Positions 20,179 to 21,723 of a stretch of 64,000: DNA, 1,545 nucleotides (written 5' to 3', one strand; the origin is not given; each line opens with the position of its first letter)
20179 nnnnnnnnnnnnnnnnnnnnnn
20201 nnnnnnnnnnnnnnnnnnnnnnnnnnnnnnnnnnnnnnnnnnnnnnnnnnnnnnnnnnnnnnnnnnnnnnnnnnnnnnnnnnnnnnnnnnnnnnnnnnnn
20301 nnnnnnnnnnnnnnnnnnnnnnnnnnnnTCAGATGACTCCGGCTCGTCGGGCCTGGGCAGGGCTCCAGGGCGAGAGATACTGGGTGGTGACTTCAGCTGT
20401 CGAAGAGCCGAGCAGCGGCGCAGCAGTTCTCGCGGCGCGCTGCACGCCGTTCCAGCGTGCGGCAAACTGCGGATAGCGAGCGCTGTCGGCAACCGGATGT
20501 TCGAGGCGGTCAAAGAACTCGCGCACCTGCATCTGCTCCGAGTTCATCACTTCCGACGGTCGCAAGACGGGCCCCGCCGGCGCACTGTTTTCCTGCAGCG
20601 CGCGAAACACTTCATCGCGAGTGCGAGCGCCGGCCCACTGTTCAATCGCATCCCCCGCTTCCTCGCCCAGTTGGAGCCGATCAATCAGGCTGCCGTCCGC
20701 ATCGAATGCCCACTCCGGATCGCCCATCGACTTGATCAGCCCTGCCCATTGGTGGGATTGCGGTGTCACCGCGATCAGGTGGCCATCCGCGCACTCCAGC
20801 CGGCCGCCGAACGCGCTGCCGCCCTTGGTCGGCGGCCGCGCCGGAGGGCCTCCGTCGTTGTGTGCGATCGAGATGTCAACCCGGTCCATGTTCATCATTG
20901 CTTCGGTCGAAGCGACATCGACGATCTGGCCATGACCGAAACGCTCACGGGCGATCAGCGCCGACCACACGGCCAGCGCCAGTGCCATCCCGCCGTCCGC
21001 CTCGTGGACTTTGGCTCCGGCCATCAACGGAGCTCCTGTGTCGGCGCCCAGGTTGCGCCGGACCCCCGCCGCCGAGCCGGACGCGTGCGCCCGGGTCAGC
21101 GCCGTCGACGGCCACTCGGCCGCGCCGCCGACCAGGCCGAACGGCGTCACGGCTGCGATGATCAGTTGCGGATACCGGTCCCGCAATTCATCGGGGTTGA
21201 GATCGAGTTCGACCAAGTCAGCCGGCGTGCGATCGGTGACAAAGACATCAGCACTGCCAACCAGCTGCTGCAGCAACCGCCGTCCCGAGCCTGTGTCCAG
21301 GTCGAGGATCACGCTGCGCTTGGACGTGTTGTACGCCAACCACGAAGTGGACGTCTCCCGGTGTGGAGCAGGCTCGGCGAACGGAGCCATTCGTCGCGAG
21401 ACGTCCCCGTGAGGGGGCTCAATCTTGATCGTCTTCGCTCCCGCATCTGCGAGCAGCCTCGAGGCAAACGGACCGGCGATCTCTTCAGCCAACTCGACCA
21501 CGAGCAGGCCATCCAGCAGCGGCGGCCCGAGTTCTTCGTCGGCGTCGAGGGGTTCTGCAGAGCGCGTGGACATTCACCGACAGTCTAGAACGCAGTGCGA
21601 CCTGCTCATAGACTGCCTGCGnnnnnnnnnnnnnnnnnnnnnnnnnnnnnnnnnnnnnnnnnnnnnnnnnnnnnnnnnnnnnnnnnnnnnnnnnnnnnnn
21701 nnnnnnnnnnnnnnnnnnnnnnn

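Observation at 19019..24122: Two translationally coupled class III CoA-transferase gene pairs, each with a non-canonical unit followed by a canonical one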

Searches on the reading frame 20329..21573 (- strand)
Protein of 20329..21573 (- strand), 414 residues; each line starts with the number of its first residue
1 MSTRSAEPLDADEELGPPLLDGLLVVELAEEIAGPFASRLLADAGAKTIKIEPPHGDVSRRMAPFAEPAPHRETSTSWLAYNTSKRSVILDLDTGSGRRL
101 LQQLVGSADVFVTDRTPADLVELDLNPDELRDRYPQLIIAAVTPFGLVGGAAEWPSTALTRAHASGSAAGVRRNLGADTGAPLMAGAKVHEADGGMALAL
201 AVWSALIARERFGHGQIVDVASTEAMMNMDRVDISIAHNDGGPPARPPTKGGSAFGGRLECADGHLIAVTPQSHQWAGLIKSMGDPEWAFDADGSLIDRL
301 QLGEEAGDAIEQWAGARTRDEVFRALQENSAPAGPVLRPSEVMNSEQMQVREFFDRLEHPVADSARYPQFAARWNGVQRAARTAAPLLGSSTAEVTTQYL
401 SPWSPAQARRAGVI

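Call 3: search_protein_families(library=pfam, proteins=[window:20329-21573:-], max_evalue=0.001)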
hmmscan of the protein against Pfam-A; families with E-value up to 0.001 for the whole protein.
window:20329-21573:- (414 aa): 1 family
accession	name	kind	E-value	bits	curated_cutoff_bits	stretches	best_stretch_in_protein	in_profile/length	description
PF02515.22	CoA_transf_3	-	2.7e-77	260.8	23.3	1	20-391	1-365/366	CoA-transferase family III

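Call 5: search_solved_structures(query=window:20329-21573:-, show_alignments=3, max_evalue=0.00001)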
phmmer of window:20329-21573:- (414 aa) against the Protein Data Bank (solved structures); distinct sequences matched with E-value up to 0.00001: 35.
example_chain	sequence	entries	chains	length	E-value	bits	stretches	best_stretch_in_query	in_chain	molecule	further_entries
4ed9_A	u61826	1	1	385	9.2e-28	100.7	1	20-351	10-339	CAIB/BAIF family protein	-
5yit_A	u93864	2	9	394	3.3e-27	98.8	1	20-291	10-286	CoA transferase III | Uncharacterized protein Rv3272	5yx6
5yiy_A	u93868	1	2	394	5.5e-27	98.1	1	20-291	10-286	CoA transferase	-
9fn0_A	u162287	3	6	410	1e-25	93.9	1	27-396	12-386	Subunit of Benzylsuccinate CoA-transferase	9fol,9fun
10uh_A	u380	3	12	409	1.1e-25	93.8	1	20-397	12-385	Formyl-coenzyme a transferase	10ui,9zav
9fn0_B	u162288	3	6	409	2.1e-24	89.6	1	20-396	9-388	Subunit of Benzylsuccinate CoA-transferase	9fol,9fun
2vjp_A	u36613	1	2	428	3e-24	89.1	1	20-234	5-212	FORMYL-COENZYME A TRANSFERASE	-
1vgr_A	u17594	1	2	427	3.9e-24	88.7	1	20-234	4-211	Formyl-coenzyme A transferase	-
2vjo_A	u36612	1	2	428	5.1e-24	88.3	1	20-234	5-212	FORMYL-COENZYME A TRANSFERASE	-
2vjk_A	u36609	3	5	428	9.5e-24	87.4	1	20-234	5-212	FORMYL-COENZYME A TRANSFERASE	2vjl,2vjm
1p5h_A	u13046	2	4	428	9.5e-24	87.4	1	20-234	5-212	Formyl-coenzyme A transferase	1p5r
1t4c_A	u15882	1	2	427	1e-23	87.3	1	20-234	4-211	Formyl-CoA:oxalate CoA-transferase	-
2vjq_A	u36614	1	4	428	1e-23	87.3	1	20-234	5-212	FORMYL-COENZYME A TRANSFERASE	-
2vjn_A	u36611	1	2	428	1.4e-23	86.9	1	20-234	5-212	FORMYL-COENZYME A TRANSFERASE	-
1t3z_A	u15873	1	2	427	2e-23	86.4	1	20-234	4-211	Formyl-coenzyme A transferase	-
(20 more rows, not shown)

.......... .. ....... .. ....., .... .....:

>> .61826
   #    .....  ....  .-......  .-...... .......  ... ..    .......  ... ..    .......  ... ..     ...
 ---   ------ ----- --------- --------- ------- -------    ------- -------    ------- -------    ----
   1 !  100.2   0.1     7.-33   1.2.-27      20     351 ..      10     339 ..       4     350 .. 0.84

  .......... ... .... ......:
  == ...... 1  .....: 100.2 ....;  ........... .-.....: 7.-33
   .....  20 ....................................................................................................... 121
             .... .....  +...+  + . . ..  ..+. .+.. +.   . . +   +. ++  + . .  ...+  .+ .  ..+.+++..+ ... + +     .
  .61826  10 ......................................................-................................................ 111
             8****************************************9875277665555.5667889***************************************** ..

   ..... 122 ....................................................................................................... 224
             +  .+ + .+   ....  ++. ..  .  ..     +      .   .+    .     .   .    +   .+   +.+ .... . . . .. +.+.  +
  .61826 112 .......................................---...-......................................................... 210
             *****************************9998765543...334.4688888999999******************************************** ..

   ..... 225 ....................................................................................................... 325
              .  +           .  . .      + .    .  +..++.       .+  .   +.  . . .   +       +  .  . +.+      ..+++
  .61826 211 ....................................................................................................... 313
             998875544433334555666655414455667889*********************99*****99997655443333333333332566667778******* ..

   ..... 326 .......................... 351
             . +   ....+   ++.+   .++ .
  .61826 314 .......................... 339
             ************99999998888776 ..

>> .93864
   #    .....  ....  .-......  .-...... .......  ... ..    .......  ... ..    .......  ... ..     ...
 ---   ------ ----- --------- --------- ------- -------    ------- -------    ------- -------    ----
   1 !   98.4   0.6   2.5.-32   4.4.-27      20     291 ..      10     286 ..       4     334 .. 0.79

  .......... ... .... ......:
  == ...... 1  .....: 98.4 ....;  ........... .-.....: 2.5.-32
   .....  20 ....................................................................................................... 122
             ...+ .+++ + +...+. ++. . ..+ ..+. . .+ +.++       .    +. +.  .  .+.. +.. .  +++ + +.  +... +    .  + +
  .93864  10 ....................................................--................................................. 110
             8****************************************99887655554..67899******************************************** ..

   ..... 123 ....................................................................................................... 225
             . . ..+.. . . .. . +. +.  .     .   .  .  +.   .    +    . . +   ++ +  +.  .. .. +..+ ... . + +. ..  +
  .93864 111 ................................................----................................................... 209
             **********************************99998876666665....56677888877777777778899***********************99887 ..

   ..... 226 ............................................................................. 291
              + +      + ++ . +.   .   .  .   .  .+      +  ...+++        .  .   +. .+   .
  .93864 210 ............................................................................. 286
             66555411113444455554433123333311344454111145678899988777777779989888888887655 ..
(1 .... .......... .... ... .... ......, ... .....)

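Call 17: search_protein_families(library=ncbifam, proteins=[window:20329-21573:-], max_evalue=0.00001)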
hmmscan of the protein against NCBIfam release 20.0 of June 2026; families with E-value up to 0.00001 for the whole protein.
window:20329-21573:- (414 aa): 7 families
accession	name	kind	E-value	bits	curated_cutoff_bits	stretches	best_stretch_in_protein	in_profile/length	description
NF041294.1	Scnl_mescCoAtase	equivalog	8.5e-45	153.5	700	1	20-394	4-378/381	succinyl-CoA:mesaconate CoA-transferase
NF003809.0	PRK05398.1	subfamily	5.9e-41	140.4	442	2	20-234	5-212/416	formyl-CoA transferase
TIGR03253.1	oxalate_frc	equivalog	4.7e-37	127.7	504.2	2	20-234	4-211/416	formyl-CoA transferase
NF052585.1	SucGlutTfsCaiB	equivalog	8.5e-32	110.2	750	1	19-354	7-343/394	succinate--glutarate CoA-transferase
NF008511.0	PRK11430.1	equivalog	1e-25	90.6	522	1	20-353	10-337/381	CoA:oxalate CoA-transferase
NF002914.1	PRK03525.1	equivalog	3.6e-17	62.4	413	1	20-355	10-337/400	L-carnitine CoA-transferase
TIGR04253.1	mesacon_CoA_iso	equivalog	2.6e-12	46.4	725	1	19-399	2-383/403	2-methylfumaryl-CoA isomerase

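Call 40: search_protein_representatives(protein=window:20329-21573:-)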
Query: 414 residues. Proteins with E-value up to 0.001 (for the whole library): 34965; up to 1e-10: 15410; up to 1e-30: 1504. The best 150 are listed.
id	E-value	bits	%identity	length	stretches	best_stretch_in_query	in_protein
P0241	1.7e-148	511.5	62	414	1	11-414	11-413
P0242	4.7e-118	411.2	67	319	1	40-333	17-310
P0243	1.5e-112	393.1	50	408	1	18-413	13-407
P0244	6.3e-94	331.8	88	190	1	226-414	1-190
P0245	1.2e-90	321.0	35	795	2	18-396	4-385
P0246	2.4e-86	306.8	69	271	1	142-352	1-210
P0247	3.0e-85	303.2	47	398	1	37-413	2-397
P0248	1.1e-84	301.4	47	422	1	13-414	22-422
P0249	1.3e-79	284.6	30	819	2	20-396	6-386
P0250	3.2e-79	283.3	32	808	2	15-394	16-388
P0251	7.8e-78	278.8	31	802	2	20-404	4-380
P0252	3.5e-75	270.0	32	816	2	21-398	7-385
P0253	4.5e-75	269.7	31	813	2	18-397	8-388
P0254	1.5e-74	267.9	28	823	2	20-400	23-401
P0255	8.9e-74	265.4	31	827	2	12-401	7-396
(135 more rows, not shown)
